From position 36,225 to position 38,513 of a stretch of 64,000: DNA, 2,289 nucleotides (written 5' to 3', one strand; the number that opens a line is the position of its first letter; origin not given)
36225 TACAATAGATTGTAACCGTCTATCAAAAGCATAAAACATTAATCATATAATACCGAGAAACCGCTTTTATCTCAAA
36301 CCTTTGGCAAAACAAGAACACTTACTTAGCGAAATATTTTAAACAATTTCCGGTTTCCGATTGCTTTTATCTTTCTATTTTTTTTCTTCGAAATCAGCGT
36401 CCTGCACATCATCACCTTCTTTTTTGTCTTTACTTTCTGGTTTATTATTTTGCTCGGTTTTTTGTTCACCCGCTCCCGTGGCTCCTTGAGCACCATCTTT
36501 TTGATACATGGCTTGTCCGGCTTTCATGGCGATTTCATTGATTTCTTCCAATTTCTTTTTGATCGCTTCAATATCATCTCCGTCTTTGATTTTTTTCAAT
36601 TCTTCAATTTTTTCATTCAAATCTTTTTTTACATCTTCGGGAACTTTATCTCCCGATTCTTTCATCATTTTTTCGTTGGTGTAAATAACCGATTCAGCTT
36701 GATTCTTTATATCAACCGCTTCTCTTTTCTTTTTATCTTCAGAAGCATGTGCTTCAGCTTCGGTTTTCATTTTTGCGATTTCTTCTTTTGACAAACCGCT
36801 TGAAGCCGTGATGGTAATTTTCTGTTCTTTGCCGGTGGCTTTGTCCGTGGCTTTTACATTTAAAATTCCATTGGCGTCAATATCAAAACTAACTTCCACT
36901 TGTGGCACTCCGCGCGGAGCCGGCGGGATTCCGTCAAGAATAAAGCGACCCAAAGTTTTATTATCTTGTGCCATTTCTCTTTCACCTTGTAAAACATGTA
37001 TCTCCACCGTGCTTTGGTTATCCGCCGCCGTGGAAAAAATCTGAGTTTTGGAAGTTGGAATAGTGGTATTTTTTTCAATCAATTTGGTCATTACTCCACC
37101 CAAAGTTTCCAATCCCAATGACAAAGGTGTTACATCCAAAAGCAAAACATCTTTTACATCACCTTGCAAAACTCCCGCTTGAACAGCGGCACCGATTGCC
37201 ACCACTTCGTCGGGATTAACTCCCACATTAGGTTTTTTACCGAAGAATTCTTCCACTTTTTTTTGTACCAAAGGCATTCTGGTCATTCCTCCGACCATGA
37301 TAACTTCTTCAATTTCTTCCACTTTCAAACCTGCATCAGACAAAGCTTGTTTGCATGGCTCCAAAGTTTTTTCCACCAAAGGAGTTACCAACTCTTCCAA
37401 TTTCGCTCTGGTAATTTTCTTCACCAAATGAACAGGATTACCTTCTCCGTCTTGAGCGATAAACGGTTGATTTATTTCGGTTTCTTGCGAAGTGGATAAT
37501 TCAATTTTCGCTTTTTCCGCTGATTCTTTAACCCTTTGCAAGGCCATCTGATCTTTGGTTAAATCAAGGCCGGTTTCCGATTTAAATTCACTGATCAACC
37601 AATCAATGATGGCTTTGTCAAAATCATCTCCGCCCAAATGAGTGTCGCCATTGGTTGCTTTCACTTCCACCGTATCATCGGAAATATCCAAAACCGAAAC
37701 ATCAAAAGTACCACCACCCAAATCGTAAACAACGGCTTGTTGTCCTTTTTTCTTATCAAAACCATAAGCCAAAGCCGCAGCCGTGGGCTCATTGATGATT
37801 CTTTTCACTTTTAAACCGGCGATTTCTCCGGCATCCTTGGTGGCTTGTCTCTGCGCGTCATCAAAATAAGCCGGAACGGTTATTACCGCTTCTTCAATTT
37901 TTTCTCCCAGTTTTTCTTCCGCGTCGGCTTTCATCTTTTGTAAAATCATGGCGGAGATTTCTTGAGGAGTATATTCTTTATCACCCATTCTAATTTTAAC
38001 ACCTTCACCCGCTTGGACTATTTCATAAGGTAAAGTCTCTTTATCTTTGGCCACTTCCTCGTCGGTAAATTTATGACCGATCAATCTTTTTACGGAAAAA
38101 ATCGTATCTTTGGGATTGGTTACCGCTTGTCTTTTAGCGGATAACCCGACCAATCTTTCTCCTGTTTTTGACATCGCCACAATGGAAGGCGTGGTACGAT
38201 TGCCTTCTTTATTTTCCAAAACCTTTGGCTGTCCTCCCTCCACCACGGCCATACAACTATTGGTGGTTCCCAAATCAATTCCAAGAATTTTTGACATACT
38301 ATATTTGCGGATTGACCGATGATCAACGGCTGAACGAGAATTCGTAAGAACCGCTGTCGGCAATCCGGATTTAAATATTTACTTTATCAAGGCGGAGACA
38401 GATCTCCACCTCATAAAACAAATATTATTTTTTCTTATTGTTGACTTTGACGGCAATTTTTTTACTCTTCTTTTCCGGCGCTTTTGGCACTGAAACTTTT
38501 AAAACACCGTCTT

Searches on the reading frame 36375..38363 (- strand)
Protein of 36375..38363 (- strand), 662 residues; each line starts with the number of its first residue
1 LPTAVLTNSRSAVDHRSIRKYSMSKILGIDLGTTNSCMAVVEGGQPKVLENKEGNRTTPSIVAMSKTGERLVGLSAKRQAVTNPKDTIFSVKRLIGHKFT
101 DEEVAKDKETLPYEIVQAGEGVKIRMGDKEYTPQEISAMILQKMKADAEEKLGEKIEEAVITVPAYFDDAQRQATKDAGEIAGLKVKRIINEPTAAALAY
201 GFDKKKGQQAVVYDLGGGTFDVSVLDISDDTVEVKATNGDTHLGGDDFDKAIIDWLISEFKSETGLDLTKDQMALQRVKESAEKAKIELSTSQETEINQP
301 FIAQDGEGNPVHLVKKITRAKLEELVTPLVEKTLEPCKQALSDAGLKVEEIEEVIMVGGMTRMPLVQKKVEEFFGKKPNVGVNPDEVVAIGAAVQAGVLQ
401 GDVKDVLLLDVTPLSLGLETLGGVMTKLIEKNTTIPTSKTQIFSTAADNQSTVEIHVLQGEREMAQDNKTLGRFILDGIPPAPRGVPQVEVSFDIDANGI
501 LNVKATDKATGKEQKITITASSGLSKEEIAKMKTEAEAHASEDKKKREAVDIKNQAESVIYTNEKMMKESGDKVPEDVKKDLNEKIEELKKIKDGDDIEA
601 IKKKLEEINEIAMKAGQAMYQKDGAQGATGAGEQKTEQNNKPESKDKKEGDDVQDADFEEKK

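Call 24: search_protein_families(library=pfam, proteins=[window:36375-38363:-], max_evalue=0.00001)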
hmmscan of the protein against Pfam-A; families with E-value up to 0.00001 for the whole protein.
window:36375-38363:- (662 aa): 2 families
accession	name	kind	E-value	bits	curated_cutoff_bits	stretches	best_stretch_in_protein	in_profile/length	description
PF00012.26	HSP70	-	9.2e-260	863.4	20.6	1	26-621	1-599/599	Hsp70 protein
PF06723.19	MreB_Mbl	-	5.9e-19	68.5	27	1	138-393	75-316/327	MreB/Mbl protein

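Call 27: find_related_loci(query=window:36375-38363:-, collection=genome_contigs, flank=1000)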
Query window:36375-38363:- (662 aa) in genome_contigs; peptide patterns used: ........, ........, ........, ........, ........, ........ (x = any residue, [..] = any of these).
600 stretches matched a pattern (row limit reached: there are more); 494 encode a relative of the query (tblastn E <= 1e-3); the best 80 are kept; 80 distinct loci.
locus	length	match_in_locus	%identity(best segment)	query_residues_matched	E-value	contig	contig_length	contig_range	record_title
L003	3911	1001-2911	81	22-662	0e+0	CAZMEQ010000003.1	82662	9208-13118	MAG TPA_asm: uncultured Gammaproteobacteria bacterium isolate binchicken_co154_115 genome assembly, contig: NODE_249_len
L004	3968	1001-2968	79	12-657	0e+0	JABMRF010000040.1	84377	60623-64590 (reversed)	MAG: Candidatus Kuenenbacteria bacterium isolate bin.190 k141_4508850, whole genome shotgun sequence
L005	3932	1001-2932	74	19-662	0e+0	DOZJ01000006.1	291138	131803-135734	MAG TPA_asm: Candidatus Falkowbacteria bacterium isolate UBA11705 contig_1677, whole genome shotgun sequence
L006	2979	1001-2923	75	22-662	0e+0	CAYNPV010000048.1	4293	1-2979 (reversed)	MAG TPA_asm: uncultured Gammaproteobacteria bacterium isolate binchicken_co15_175 genome assembly, contig: NODE_21498_le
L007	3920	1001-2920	74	23-662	0e+0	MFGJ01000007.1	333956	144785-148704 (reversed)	MAG: Candidatus Falkowbacteria bacterium RIFOXYC2_FULL_36_12 rifoxyc2_full_scaffold_76, whole genome shotgun sequence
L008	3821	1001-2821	77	19-626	0e+0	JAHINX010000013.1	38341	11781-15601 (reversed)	MAG: Patescibacteria group bacterium isolate KR13_S3.mb.1 KR13_S3.mb.1_k141_119244, whole genome shotgun sequence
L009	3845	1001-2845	76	17-635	0e+0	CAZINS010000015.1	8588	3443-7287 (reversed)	MAG TPA_asm: uncultured Gammaproteobacteria bacterium isolate binchicken_co22_135 genome assembly, contig: NODE_8139_len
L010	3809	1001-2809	75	20-623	0e+0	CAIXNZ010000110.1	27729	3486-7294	Candidatus Falkowbacteria bacterium isolate AlinenSediments_bin-2611 genome assembly, contig: bin-2611:110/128, whole ge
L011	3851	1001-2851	74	23-639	0e+0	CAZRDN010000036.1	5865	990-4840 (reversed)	MAG TPA_asm: uncultured Gammaproteobacteria bacterium isolate SRP329715_co1_108 genome assembly, contig: NODE_21207_leng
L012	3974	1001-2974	72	21-662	0e+0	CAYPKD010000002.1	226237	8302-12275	MAG TPA_asm: uncultured Gammaproteobacteria bacterium isolate binchicken_co334_146 genome assembly, contig: NODE_26_leng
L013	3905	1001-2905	72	19-643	0e+0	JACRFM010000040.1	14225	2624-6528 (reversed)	MAG: Candidatus Kerfeldbacteria bacterium isolate NC_groundwater_1725_Pr3_B-0.1um_43_11 SR-2_scaffold_141_1315288, whole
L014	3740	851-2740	73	22-651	0e+0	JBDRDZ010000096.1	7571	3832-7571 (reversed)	MAG: Patescibacteria group bacterium isolate MEGAHIT-group-1.29 k141_6005807, whole genome shotgun sequence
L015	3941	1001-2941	73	23-662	0e+0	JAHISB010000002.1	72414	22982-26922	MAG: Patescibacteria group bacterium isolate MM_PC_MetaG.mb.153 MM_PC_MetaG.mb.153_k141_57727, whole genome shotgun sequ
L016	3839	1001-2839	74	6-620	0e+0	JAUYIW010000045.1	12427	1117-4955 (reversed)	MAG: Candidatus Uhrbacteria bacterium isolate C24_metabat.bin.112 C24_k141_71506, whole genome shotgun sequence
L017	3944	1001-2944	72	12-662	0e+0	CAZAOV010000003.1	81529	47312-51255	MAG TPA_asm: uncultured Gammaproteobacteria bacterium isolate SRP141376_co3_225 genome assembly, contig: NODE_612_length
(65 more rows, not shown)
